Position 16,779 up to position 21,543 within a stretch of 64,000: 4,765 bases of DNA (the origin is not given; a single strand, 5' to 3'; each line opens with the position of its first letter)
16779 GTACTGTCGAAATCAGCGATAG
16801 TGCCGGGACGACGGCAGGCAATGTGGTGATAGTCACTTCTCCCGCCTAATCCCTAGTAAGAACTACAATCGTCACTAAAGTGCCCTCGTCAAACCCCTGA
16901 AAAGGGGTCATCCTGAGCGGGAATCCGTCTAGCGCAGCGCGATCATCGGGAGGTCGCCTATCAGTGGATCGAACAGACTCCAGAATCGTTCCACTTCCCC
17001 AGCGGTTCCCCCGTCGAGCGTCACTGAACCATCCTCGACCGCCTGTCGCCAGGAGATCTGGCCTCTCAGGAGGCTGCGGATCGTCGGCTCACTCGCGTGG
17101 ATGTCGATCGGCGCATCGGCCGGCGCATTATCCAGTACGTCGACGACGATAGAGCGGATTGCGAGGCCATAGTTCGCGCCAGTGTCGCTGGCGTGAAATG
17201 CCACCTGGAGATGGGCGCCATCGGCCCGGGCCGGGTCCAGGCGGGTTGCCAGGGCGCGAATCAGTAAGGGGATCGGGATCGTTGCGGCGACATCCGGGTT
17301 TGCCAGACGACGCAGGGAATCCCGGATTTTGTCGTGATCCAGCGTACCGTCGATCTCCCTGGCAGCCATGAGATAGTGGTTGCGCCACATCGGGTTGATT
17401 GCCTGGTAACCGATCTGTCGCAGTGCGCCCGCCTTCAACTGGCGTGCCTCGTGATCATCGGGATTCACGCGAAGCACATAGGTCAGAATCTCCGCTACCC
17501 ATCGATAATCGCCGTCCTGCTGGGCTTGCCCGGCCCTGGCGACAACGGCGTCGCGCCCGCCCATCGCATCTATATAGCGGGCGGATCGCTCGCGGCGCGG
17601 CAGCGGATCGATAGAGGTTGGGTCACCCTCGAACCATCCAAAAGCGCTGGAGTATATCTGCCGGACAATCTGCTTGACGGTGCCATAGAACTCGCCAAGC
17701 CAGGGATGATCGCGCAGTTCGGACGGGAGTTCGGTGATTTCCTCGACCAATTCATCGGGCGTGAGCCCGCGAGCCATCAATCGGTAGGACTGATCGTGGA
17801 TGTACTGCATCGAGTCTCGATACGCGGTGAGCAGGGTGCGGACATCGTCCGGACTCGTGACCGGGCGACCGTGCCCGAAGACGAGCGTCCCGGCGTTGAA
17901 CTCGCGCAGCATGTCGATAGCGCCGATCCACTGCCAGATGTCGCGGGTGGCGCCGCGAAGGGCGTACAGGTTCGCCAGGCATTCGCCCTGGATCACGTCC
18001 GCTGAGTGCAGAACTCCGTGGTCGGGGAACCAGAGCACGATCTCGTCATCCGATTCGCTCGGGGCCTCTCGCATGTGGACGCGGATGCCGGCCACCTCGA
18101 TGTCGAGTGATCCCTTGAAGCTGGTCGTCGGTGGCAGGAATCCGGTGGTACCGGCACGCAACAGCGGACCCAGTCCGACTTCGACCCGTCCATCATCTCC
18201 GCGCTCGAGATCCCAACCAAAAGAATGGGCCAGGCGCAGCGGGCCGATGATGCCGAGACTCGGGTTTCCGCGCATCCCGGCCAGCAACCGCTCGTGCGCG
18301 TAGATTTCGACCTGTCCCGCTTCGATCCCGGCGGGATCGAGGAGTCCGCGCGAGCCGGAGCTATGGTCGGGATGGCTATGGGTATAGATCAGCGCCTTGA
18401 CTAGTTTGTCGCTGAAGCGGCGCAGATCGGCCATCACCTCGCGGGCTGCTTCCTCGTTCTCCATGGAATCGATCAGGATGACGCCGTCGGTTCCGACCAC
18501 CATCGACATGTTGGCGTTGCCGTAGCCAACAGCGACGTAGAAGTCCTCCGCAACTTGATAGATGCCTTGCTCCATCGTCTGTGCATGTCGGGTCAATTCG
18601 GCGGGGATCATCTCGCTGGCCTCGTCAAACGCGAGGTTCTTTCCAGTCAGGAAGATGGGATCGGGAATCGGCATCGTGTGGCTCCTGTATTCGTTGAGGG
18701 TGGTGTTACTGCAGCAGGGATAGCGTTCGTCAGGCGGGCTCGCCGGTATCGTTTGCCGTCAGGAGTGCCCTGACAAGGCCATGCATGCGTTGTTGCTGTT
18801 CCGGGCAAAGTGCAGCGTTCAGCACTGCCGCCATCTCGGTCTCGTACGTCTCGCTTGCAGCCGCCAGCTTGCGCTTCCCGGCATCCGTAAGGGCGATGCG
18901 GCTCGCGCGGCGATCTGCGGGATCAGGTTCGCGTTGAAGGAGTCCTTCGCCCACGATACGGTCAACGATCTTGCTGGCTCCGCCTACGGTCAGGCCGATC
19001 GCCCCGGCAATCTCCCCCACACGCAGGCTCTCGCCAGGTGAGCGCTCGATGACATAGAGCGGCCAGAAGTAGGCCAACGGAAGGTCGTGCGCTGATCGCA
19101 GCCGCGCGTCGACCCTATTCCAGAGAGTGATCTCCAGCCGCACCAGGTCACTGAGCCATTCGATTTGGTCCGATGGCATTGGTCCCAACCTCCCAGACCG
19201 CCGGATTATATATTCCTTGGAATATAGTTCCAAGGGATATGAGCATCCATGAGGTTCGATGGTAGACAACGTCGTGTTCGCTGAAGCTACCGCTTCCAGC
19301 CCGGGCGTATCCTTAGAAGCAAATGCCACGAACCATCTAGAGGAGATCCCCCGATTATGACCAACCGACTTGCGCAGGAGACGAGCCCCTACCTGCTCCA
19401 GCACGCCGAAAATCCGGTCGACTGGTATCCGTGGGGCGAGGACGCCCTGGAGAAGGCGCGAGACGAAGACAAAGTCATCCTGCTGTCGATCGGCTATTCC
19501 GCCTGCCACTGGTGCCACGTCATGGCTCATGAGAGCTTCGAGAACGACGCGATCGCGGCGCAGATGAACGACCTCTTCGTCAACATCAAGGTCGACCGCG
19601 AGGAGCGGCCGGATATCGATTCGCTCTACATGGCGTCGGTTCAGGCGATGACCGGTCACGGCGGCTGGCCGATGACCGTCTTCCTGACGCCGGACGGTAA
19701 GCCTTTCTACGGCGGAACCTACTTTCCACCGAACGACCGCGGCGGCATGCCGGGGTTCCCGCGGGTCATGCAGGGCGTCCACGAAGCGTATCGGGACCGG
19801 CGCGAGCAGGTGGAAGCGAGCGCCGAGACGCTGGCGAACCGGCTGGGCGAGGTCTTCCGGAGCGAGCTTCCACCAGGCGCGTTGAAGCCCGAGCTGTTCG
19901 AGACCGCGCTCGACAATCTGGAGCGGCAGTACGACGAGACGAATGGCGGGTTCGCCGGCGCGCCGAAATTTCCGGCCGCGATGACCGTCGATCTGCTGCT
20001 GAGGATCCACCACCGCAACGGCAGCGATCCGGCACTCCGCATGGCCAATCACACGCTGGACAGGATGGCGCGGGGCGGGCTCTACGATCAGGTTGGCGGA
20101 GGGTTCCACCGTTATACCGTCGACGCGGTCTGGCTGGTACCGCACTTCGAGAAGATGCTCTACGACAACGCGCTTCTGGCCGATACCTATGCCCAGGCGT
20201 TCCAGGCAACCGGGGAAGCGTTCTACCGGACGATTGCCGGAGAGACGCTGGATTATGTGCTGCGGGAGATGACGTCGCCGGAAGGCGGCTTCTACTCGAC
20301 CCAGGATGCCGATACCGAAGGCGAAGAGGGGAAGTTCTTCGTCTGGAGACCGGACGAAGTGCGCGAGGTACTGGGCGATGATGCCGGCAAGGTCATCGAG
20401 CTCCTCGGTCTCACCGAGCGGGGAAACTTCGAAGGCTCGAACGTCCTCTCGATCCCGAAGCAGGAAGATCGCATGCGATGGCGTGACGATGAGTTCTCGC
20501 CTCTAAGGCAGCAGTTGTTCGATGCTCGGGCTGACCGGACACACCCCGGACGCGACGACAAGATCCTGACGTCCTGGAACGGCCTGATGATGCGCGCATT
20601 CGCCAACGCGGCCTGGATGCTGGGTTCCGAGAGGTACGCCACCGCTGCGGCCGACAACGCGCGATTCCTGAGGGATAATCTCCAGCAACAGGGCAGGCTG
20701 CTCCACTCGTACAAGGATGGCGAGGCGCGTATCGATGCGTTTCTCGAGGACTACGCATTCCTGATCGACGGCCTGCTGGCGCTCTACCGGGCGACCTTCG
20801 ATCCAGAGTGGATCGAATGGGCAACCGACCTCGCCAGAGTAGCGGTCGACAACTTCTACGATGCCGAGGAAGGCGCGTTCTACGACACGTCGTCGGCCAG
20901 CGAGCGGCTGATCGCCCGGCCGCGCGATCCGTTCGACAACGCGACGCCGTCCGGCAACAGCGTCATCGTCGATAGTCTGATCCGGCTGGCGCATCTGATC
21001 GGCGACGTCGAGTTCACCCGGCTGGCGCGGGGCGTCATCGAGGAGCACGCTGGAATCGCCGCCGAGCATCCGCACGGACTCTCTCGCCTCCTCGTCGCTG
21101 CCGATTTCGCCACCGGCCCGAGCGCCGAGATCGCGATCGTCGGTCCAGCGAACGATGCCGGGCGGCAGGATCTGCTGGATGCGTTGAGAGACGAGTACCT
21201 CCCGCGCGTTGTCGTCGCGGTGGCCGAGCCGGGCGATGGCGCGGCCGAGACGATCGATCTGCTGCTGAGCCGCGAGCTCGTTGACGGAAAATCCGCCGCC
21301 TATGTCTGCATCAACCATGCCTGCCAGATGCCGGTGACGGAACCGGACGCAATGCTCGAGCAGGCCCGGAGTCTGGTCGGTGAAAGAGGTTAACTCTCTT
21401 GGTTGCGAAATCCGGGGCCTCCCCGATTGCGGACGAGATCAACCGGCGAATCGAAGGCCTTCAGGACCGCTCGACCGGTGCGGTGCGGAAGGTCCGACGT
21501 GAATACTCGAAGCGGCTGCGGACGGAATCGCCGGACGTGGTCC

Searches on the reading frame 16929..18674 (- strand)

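Call 73: search_protein_families(library=pfam, proteins=[window:16929-18674:-], max_evalue=0.0001)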
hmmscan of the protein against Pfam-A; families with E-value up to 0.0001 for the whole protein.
window:16929-18674:- (581 aa): 3 families
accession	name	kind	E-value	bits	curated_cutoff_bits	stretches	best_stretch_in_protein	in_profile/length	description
PF14863.12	Alkyl_sulf_dimr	-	6.1e-45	153.5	26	1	305-441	1-136/139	Alkyl sulfatase dimerisation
PF00753.33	Lactamase_B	-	2e-18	67.5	22.7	1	51-268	3-196/196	Metallo-beta-lactamase superfamily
PF14864.11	Alkyl_sulf_C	-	1.8e-10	41.5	27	1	458-569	3-114/125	Alkyl sulfatase C-terminal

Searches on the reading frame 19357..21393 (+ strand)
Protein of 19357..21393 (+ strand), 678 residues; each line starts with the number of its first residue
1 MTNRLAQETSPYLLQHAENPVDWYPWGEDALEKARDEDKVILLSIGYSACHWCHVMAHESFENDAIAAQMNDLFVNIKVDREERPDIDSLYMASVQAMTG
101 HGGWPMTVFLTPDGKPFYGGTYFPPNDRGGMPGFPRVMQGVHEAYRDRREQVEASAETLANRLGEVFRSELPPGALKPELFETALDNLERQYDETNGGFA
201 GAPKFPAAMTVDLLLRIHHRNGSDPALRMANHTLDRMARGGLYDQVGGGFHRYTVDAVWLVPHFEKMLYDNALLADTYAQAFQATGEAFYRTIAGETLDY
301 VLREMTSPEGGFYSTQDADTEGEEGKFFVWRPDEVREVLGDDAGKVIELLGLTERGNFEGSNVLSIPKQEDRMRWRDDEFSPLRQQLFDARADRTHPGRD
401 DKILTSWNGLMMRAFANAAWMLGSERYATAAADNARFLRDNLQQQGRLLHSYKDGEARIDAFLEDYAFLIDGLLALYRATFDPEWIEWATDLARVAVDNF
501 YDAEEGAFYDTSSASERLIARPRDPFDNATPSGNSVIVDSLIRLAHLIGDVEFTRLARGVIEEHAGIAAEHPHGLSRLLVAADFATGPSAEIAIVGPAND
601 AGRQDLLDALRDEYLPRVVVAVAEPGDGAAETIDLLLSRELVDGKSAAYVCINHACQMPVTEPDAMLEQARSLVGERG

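Call 73: search_protein_families(library=pfam, proteins=[window:19357-21393:+], max_evalue=0.0001)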
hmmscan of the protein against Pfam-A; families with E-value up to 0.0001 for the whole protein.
window:19357-21393:+ (678 aa): 3 families
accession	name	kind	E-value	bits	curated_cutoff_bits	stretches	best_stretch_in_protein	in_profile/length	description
PF03190.21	Thioredox_DsbH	-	2.2e-78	262.3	27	1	2-163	1-162/163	Protein of unknown function, DUF255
PF13899.12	Thioredoxin_7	-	1.8e-08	34.8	27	1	22-112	1-83/83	Thioredoxin-like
PF07221.17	GlcNAc_2-epim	-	6.3e-06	26.1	23.4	0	212-319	219-327/347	N-acylglucosamine 2-epimerase (GlcNAc 2-epimerase)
